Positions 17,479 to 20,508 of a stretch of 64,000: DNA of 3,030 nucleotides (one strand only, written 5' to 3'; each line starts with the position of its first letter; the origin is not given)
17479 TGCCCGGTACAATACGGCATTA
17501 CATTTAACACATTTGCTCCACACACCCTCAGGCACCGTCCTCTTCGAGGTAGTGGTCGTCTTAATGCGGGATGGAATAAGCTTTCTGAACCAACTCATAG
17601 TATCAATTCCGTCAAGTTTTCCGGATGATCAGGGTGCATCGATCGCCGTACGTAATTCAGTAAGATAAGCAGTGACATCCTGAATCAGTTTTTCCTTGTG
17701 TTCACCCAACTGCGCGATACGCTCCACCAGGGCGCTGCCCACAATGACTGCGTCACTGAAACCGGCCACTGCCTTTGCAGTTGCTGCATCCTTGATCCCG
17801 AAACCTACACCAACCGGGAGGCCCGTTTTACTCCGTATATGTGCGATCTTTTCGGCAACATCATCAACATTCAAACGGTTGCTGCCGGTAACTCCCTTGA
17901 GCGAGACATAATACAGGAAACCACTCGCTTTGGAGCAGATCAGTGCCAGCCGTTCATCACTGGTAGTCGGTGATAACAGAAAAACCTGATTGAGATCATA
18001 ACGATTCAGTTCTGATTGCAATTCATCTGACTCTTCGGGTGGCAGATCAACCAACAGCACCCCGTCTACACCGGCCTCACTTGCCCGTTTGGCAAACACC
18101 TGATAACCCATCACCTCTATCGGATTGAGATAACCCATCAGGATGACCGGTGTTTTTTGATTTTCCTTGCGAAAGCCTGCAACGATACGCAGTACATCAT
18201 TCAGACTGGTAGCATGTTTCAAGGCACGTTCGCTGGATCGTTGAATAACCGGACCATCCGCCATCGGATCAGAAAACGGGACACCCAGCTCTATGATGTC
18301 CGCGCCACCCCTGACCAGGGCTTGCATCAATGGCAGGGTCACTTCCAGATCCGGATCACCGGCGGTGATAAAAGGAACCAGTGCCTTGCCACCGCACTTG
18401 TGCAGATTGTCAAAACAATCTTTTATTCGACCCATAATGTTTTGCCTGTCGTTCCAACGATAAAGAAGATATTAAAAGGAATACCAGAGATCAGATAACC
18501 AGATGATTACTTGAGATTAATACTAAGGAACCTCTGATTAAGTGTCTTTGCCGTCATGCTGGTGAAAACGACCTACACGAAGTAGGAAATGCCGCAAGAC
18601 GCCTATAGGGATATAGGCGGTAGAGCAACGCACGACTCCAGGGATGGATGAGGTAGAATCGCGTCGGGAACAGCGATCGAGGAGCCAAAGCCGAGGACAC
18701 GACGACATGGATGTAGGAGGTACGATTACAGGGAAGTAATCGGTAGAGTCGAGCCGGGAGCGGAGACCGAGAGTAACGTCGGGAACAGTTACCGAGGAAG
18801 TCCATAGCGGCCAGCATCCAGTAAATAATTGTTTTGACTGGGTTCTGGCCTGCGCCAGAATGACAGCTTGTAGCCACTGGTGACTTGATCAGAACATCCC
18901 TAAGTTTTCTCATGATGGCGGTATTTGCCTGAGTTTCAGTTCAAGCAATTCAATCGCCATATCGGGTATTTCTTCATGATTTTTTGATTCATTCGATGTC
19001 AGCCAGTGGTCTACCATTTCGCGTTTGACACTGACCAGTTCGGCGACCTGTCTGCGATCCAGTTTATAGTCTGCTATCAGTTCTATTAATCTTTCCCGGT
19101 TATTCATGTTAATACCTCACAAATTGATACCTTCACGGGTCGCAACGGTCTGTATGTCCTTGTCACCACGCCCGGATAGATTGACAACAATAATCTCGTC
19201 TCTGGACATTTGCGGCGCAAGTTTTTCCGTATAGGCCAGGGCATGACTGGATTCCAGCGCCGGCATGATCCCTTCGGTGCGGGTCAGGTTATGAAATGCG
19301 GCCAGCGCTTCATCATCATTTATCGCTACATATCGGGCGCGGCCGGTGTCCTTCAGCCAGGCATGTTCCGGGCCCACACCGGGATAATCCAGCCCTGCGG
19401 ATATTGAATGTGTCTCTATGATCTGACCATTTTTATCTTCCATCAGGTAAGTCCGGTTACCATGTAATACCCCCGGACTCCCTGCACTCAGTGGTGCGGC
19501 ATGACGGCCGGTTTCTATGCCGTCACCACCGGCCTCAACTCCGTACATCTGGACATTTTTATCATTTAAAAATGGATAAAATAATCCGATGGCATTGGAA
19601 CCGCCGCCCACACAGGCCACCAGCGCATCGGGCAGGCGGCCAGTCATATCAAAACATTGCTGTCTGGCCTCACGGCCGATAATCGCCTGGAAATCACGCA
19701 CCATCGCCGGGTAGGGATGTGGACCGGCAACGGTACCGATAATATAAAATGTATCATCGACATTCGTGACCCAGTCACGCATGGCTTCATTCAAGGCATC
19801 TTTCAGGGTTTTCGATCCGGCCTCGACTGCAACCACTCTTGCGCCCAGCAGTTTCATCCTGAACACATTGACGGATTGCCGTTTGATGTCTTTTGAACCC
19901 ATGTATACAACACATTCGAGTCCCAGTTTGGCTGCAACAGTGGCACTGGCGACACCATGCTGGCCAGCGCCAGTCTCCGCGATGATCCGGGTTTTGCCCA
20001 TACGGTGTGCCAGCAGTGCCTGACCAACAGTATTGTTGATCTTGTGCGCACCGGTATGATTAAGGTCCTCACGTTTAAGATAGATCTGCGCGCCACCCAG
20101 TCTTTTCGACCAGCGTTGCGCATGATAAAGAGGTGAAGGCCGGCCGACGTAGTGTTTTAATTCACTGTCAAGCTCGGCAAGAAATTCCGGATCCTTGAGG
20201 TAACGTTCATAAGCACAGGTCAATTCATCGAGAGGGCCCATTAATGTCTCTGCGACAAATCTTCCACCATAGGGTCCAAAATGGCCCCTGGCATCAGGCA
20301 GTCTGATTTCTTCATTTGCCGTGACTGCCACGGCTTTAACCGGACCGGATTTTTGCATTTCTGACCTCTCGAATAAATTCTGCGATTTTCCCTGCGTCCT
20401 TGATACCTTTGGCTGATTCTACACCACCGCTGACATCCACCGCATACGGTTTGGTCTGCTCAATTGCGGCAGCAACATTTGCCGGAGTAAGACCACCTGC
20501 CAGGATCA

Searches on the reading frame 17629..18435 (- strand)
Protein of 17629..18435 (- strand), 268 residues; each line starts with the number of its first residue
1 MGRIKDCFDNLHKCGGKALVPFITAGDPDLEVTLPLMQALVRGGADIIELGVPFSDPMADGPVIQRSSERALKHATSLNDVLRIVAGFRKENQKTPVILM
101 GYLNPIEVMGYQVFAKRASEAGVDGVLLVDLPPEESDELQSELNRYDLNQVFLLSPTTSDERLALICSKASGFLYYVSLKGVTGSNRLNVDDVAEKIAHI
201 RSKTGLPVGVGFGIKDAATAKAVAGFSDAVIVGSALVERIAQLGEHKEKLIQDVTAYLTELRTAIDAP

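Call 10: search_protein_families(library=pfam, proteins=[window:17629-18435:-])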
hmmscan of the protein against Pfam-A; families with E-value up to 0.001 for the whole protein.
window:17629-18435:- (268 aa): 2 families
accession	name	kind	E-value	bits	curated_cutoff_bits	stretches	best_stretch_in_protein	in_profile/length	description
PF00290.26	Trp_syntA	-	6.2e-88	294.5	27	1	8-264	1-257/259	Tryptophan synthase alpha chain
PF00977.27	His_biosynth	-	0.0009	19.2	23.6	0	177-248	49-117/228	Histidine biosynthesis protein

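Call 12: find_encoding_contigs(protein=window:17629-18435:-, flank=10000, max_places=6)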
Protein window:17629-18435:- (268 aa): 1 contig read that carries it; 1 place shown.
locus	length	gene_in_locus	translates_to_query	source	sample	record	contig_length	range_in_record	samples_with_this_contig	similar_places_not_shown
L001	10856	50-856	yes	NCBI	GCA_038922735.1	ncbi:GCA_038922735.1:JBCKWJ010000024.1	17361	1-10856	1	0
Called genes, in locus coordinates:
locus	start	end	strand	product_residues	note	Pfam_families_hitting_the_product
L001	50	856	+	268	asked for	PF00290:Trp_syntA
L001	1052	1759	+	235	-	PF01039:Carboxyl_trans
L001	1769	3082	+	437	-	PF08245:Mur_ligase_M (faint), PF02875:Mur_ligase_C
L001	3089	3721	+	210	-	PF05036:SPOR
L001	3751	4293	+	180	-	PF02674:Colicin_V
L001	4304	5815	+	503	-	PF13522:GATase_6, PF13537:GATase_7, PF00156:Pribosyltran (weak)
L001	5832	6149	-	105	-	-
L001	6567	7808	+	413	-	PF07793:DUF1631, PF26672:DUF1631_3rd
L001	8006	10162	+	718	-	PF03412:Peptidase_C39, PF00664:ABC_membrane, PF00005:ABC_tran, PF02463:SMC_N (faint)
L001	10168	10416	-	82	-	-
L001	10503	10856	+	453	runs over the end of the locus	PF25917:BSH_RND (weak), PF25919:BSH_CusB (faint), PF25973:BSH_CzcB (faint), PF25988:HH_CyaD, PF25994:HH_AprE, PF26002:Beta-barrel_AprE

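Call 57: find_homologous_proteins(query=window:17629-18435:-, max_evalue=1e-60)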
Query window:17629-18435:- (268 aa): 7948 proteins with E <= 1e-60 among 8000 candidates; the best 120 are listed.
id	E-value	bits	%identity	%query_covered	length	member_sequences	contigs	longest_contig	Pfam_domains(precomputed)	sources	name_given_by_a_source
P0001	1.4e-159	547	94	100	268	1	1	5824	PF00290.27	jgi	jgi:tryptophan synthase alpha chain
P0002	3.8e-159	546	93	100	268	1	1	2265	PF00290.27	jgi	-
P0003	2.1e-157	540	93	100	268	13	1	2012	PF00290.27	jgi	-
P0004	1.3e-150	518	89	100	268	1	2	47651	PF00290.27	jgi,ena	-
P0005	2.2e-150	517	89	99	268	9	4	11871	PF00290.27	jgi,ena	jgi:tryptophan synthase alpha chain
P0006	8.1e-150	515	90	100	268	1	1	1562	PF00290.27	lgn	-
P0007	1.1e-149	515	89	100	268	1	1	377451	PF00290.27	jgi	jgi:tryptophan synthase alpha chain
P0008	6.3e-149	512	89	100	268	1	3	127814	PF00290.27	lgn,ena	-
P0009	3.1e-148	510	88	100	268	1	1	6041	PF00290.27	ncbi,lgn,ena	-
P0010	1.5e-147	508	88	100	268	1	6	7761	PF00290.27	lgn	-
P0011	1.1e-146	505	87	100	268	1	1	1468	PF00290.27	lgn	-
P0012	1.3e-137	475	82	100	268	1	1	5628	PF00290.27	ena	-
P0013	8.7e-135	466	80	100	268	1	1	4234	PF00290.27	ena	-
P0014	1.8e-133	461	80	100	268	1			PF00290.27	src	-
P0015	2.5e-133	461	80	100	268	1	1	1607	PF00290.27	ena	-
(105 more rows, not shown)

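Call 58: find_encoding_contigs(protein=P0007, flank=3000, max_places=2)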
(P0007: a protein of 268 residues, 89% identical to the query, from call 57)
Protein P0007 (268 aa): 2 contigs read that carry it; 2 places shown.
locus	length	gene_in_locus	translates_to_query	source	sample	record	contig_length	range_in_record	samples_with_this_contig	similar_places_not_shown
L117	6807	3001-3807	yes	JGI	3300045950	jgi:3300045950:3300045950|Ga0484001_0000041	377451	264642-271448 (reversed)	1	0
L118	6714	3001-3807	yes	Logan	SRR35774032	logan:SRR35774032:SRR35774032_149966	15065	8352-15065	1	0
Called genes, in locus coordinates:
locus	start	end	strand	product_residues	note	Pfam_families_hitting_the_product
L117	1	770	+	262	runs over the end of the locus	PF01416:PseudoU_synth_1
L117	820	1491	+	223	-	PF00697:PRAI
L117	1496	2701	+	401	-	PF00291:PALP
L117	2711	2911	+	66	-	-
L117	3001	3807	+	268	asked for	PF00290:Trp_syntA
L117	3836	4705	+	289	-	PF17848:Zn_ribbon_ACC, PF01039:Carboxyl_trans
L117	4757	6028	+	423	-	PF08245:Mur_ligase_M (faint), PF02875:Mur_ligase_C, PF27239:FOL3_C (weak)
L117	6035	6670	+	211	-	PF05036:SPOR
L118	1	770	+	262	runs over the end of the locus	PF01416:PseudoU_synth_1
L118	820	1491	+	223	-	PF00697:PRAI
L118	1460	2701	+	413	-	PF00291:PALP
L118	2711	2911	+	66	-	-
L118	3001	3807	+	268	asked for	PF00290:Trp_syntA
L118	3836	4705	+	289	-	PF17848:Zn_ribbon_ACC, PF01039:Carboxyl_trans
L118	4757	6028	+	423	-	PF08245:Mur_ligase_M (faint), PF02875:Mur_ligase_C, PF27239:FOL3_C (weak)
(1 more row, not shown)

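Call 59: find_encoding_contigs(protein=P0008, flank=3000, max_places=2)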
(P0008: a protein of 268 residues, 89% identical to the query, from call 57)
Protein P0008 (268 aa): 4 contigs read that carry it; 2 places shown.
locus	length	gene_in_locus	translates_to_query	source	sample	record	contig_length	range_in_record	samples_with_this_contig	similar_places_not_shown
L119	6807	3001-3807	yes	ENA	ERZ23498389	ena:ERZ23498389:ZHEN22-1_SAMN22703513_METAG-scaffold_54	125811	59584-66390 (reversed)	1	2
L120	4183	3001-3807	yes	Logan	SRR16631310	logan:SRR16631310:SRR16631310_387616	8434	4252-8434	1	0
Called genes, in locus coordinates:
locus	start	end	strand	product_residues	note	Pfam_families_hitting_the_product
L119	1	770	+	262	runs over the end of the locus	PF01416:PseudoU_synth_1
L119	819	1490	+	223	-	PF00697:PRAI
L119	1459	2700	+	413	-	PF00291:PALP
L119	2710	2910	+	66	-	-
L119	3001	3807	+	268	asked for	PF00290:Trp_syntA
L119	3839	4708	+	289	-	PF17848:Zn_ribbon_ACC, PF01039:Carboxyl_trans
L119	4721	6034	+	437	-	PF08245:Mur_ligase_M (faint), PF02875:Mur_ligase_C, PF27239:FOL3_C (weak)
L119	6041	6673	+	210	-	PF05036:SPOR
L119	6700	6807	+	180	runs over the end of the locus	PF02674:Colicin_V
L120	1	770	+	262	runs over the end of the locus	PF01416:PseudoU_synth_1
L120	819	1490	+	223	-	PF00697:PRAI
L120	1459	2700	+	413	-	PF00291:PALP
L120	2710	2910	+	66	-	-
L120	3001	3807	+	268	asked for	PF00290:Trp_syntA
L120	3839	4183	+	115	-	?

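Call 60: find_encoding_contigs(protein=P0001, flank=3000, max_places=2)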
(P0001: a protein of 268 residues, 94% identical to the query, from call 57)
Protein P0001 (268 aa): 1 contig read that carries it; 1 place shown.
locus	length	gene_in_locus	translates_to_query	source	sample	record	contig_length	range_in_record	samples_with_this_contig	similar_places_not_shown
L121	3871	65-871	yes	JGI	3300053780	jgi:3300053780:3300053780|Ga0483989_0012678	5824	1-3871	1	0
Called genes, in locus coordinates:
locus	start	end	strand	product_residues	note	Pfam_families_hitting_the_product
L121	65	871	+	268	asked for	PF00290:Trp_syntA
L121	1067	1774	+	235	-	PF01039:Carboxyl_trans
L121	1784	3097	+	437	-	PF08245:Mur_ligase_M (weak), PF02875:Mur_ligase_C, PF27239:FOL3_C (weak)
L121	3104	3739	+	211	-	PF05036:SPOR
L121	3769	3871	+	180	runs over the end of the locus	PF02674:Colicin_V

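Call 62: find_encoding_contigs(protein=P0007, flank=10000, max_places=1)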
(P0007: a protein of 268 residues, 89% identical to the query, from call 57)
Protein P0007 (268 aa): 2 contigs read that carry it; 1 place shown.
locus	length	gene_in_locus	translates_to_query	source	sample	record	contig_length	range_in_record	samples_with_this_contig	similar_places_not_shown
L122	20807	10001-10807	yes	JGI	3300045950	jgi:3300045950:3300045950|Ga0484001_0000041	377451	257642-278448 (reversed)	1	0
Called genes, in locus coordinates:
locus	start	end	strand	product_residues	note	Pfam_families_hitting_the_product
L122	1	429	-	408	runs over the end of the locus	PF00155:Aminotran_1_2, PF12897:Asp_aminotransf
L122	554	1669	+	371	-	PF00180:Iso_dh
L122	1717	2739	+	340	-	PF01118:Semialdhyde_dh, PF02774:Semialdhyde_dhC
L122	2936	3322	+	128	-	PF25800:FimV_N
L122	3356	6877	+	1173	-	PF25800:FimV_N, PF14559:TPR_19 (faint), PF13428:TPR_14 (faint)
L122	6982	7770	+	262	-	PF01416:PseudoU_synth_1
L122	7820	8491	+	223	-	PF00697:PRAI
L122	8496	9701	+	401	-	PF00291:PALP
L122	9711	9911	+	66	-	-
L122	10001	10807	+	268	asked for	PF00290:Trp_syntA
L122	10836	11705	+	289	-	PF17848:Zn_ribbon_ACC, PF01039:Carboxyl_trans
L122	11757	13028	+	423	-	PF08245:Mur_ligase_M (faint), PF02875:Mur_ligase_C, PF27239:FOL3_C (weak)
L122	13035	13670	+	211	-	PF05036:SPOR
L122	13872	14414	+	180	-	PF02674:Colicin_V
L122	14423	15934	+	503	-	PF13522:GATase_6, PF13537:GATase_7, PF00156:Pribosyltran (weak)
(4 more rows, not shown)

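Call 87: list_cluster_members(proteins=[window:17629-18435:-, P0241])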
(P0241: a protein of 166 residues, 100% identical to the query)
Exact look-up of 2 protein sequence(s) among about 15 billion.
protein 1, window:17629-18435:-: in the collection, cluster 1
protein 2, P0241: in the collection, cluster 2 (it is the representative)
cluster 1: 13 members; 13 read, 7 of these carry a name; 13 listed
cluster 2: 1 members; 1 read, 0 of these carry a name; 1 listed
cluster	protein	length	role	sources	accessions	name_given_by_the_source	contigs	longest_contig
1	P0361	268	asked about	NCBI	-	-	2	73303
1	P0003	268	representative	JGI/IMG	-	-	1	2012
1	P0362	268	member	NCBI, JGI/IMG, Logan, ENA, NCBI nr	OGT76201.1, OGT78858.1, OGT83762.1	MAG: tryptophan synthase subunit alpha [Gammaproteobacteria bacterium ...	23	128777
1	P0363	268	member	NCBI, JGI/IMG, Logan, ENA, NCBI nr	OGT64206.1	MAG: tryptophan synthase subunit alpha [Gammaproteobacteria bacterium ...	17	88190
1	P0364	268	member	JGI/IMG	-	tryptophan synthase alpha chain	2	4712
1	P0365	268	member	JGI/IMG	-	tryptophan synthase alpha chain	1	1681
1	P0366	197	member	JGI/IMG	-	tryptophan synthase alpha chain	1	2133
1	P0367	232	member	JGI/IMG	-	tryptophan synthase alpha chain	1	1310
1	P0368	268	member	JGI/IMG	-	tryptophan synthase alpha chain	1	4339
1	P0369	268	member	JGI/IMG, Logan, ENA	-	-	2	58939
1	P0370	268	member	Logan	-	-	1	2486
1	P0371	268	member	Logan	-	-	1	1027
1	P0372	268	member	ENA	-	-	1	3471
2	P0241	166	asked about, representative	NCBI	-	-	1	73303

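Call 88: find_encoding_contigs(protein=P0362, flank=10000, max_places=6)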
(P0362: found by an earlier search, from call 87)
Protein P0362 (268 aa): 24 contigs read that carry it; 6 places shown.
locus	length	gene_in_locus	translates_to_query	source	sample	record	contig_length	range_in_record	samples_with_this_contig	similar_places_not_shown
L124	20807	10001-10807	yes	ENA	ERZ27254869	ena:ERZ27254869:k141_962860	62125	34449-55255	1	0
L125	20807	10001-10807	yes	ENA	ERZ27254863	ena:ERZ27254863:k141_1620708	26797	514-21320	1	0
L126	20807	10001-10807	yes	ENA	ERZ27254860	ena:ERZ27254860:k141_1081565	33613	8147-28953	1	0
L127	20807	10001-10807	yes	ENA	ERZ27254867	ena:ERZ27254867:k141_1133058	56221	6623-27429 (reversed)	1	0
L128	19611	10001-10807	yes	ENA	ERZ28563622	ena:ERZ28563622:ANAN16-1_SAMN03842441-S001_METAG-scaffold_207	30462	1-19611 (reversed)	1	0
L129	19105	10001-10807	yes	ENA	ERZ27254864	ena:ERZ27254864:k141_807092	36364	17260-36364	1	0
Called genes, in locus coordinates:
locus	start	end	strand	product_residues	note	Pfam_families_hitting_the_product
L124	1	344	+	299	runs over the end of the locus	PF00892:EamA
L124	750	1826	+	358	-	PF00180:Iso_dh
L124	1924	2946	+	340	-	PF01118:Semialdhyde_dh, PF02774:Semialdhyde_dhC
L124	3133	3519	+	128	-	PF25800:FimV_N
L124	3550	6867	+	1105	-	PF25800:FimV_N, PF14559:TPR_19 (faint)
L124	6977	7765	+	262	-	PF01416:PseudoU_synth_1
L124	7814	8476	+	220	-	PF00697:PRAI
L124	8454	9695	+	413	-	PF00291:PALP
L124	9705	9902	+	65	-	-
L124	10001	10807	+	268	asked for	PF00290:Trp_syntA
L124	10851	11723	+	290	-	PF17848:Zn_ribbon_ACC, PF01039:Carboxyl_trans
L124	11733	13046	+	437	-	PF08245:Mur_ligase_M (weak), PF02875:Mur_ligase_C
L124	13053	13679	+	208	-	PF05036:SPOR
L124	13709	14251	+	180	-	PF02674:Colicin_V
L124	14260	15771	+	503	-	PF13522:GATase_6, PF13537:GATase_7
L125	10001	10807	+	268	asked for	PF00290:Trp_syntA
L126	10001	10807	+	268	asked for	PF00290:Trp_syntA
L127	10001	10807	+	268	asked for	PF00290:Trp_syntA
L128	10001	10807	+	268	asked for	PF00290:Trp_syntA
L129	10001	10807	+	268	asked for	PF00290:Trp_syntA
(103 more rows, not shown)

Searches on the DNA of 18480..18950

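Call 37: search_rna_families(source=window, start=18480, end=18950, threshold=evalue, max_evalue=10)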
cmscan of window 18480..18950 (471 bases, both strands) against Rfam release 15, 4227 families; matches with E-value up to 10: 2.
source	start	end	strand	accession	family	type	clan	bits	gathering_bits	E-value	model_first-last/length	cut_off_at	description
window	18872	18936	+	RF00610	SNORD110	Gene; snRNA; snoRNA; CD-box;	CL00076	14.2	64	7.8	1-71/71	no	Small nucleolar RNA SNORD110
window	18592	18668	-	RF02631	Hrs13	Gene; sRNA;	-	12.9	52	2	1-82/82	no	Hfq-regulated sRNA 13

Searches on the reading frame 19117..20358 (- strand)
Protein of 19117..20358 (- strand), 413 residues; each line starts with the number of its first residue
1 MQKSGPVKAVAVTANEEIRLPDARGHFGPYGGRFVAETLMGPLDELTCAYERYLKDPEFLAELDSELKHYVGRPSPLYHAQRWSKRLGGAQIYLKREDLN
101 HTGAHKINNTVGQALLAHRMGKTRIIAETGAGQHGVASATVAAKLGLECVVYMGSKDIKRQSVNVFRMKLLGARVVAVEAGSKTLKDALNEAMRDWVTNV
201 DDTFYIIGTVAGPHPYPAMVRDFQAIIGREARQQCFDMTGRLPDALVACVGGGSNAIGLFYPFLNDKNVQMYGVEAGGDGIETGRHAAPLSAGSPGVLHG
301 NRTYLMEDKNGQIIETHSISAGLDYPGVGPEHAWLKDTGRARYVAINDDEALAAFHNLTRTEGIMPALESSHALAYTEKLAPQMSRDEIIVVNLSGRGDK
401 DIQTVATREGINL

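Call 10: search_protein_families(library=pfam, proteins=[window:19117-20358:-])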
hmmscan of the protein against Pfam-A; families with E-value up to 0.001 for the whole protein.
window:19117-20358:- (413 aa): 1 family
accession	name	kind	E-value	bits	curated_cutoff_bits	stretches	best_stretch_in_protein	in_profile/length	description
PF00291.31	PALP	-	8.1e-44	150.6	35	1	72-396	5-295/295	Pyridoxal-phosphate dependent enzyme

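Call 55: find_encoding_contigs(protein=window:19117-20358:-, flank=3000, max_places=6)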
Protein window:19117-20358:- (413 aa): no gene with exactly this product is on record in the collection.
